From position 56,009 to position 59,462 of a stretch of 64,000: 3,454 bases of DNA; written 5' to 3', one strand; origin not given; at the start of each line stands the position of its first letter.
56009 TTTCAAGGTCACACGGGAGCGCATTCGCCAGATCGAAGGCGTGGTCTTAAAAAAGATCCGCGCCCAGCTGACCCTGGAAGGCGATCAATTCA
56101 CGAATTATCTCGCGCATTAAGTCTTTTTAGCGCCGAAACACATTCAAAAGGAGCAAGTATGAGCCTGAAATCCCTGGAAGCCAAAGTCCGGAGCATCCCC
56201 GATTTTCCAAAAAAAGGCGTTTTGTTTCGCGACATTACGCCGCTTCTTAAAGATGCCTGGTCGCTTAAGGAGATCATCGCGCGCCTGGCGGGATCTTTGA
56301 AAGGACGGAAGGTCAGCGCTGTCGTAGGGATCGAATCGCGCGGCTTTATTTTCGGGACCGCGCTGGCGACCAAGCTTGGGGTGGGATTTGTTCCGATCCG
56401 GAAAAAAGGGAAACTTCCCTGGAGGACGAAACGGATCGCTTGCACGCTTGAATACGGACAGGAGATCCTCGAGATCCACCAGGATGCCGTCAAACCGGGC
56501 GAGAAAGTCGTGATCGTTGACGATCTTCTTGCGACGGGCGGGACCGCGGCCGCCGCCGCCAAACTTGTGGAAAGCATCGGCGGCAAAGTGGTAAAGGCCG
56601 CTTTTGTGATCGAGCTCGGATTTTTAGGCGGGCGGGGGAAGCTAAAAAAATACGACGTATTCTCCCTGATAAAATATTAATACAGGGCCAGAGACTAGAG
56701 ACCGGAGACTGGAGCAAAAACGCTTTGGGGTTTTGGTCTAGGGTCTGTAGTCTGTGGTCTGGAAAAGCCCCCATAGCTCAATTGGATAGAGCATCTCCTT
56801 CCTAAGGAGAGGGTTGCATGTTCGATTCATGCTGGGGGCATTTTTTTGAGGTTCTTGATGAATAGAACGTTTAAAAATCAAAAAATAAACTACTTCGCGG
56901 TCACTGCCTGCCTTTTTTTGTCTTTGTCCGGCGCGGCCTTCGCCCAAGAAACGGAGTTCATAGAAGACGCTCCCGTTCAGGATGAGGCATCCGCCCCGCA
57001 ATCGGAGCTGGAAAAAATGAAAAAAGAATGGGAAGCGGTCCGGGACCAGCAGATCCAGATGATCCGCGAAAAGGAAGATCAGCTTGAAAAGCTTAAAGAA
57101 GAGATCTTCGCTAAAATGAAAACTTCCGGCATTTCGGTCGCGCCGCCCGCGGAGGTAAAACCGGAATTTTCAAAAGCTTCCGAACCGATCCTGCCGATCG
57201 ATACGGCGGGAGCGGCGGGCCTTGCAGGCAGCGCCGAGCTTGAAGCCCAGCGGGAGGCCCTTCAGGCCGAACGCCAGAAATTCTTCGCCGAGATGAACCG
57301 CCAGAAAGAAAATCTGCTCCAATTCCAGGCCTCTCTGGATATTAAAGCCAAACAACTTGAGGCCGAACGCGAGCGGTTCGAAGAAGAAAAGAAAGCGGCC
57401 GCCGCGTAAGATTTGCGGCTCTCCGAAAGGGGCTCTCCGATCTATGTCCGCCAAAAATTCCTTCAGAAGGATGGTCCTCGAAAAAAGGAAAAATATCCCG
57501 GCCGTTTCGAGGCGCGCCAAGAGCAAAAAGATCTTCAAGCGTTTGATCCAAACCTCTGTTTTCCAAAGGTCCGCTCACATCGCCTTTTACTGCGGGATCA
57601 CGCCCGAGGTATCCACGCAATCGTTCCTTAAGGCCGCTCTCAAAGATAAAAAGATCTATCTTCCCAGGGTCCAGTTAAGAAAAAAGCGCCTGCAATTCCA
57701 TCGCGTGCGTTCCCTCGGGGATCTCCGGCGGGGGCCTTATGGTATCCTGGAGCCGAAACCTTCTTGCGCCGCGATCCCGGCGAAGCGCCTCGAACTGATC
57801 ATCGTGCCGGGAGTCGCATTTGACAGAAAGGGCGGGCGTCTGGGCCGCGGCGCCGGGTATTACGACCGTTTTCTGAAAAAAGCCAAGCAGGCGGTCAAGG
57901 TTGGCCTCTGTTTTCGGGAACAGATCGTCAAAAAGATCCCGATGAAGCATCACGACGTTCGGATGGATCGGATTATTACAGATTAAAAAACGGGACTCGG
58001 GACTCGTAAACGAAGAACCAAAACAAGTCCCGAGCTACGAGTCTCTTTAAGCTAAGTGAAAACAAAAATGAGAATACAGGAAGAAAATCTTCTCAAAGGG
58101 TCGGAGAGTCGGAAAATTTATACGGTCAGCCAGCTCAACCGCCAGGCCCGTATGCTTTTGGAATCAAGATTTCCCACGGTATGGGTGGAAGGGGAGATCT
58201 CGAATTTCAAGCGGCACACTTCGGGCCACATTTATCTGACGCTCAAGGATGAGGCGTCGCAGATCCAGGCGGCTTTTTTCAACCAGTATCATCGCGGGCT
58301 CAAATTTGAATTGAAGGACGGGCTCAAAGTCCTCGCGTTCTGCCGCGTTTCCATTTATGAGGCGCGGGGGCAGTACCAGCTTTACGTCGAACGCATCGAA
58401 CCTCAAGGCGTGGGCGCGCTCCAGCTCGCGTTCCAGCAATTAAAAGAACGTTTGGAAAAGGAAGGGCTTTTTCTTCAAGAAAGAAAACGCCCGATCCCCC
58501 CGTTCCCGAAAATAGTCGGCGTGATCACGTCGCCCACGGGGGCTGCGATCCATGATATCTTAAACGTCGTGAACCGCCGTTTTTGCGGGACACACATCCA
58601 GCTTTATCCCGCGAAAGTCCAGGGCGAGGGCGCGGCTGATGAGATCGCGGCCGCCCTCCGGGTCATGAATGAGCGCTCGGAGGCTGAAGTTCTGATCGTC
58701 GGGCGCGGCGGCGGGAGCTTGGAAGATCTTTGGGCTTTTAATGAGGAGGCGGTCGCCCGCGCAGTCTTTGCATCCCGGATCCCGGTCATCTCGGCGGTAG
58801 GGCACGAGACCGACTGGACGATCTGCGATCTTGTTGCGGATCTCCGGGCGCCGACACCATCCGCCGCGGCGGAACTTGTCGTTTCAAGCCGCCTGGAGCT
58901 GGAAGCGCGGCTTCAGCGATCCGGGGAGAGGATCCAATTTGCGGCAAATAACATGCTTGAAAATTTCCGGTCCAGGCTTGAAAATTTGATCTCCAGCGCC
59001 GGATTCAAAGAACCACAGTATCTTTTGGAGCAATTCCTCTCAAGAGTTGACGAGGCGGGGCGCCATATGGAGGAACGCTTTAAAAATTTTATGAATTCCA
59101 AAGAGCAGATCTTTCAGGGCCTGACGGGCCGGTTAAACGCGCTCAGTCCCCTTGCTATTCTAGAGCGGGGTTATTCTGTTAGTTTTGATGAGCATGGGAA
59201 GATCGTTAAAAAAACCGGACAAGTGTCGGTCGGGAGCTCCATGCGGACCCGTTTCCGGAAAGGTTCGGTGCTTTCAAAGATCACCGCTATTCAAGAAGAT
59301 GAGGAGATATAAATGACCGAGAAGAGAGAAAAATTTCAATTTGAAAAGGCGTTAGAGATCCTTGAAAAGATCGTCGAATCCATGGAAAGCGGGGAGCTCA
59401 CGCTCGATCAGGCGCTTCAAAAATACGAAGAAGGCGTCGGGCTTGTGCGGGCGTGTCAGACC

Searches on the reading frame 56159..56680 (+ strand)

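Call 91: search_protein_families(library=pfam, proteins=[window:56159-56680:+], max_evalue=0.001)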
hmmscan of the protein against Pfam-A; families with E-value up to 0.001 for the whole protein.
window:56159-56680:+ (173 aa): 1 family
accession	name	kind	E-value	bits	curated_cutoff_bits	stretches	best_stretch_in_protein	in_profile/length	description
PF00156.33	Pribosyltran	-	4.1e-18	65.6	26.3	1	37-156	16-125/158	Phosphoribosyl transferase domain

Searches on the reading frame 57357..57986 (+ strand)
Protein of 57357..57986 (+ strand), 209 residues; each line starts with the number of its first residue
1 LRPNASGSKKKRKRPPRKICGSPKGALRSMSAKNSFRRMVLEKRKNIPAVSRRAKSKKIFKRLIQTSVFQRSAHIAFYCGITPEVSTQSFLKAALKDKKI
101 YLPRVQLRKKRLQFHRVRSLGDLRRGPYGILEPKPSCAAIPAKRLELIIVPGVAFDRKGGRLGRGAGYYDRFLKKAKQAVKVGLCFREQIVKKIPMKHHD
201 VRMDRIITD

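Call 91: search_protein_families(library=pfam, proteins=[window:57357-57986:+], max_evalue=0.001)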
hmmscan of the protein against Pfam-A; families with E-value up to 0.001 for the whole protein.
window:57357-57986:+ (209 aa): 1 family
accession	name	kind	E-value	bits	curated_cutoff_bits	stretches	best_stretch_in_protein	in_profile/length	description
PF01812.26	5-FTHF_cyc-lig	-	4.8e-47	160.7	27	1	33-208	1-185/186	5-formyltetrahydrofolate cyclo-ligase family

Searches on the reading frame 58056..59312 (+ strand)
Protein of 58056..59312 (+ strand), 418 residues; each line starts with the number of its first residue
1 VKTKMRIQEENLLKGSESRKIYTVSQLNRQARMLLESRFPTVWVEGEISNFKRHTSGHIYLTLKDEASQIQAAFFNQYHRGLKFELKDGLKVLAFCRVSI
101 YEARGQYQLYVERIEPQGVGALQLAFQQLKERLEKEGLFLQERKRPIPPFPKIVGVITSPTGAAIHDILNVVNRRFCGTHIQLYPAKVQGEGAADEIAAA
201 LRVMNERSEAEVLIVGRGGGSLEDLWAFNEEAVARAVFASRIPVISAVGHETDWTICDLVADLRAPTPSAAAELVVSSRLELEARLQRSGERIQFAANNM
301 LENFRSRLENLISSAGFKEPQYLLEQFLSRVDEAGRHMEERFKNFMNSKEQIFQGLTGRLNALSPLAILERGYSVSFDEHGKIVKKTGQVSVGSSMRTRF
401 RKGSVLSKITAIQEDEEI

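Call 91: search_protein_families(library=pfam, proteins=[window:58056-59312:+], max_evalue=0.001)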
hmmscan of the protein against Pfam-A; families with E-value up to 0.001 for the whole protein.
window:58056-59312:+ (418 aa): 3 families
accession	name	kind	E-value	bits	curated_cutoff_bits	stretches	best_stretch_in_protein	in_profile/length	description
PF02601.20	Exonuc_VII_L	-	9.5e-97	324.7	35.9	2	138-351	1-212/315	Exonuclease VII, large subunit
PF13742.12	tRNA_anti_2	-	1.5e-32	112.1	27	1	22-115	1-95/95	OB-fold nucleic acid binding domain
PF01336.31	tRNA_anti-codon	-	2e-14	53.7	27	1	42-116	1-74/75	OB-fold nucleic acid binding domain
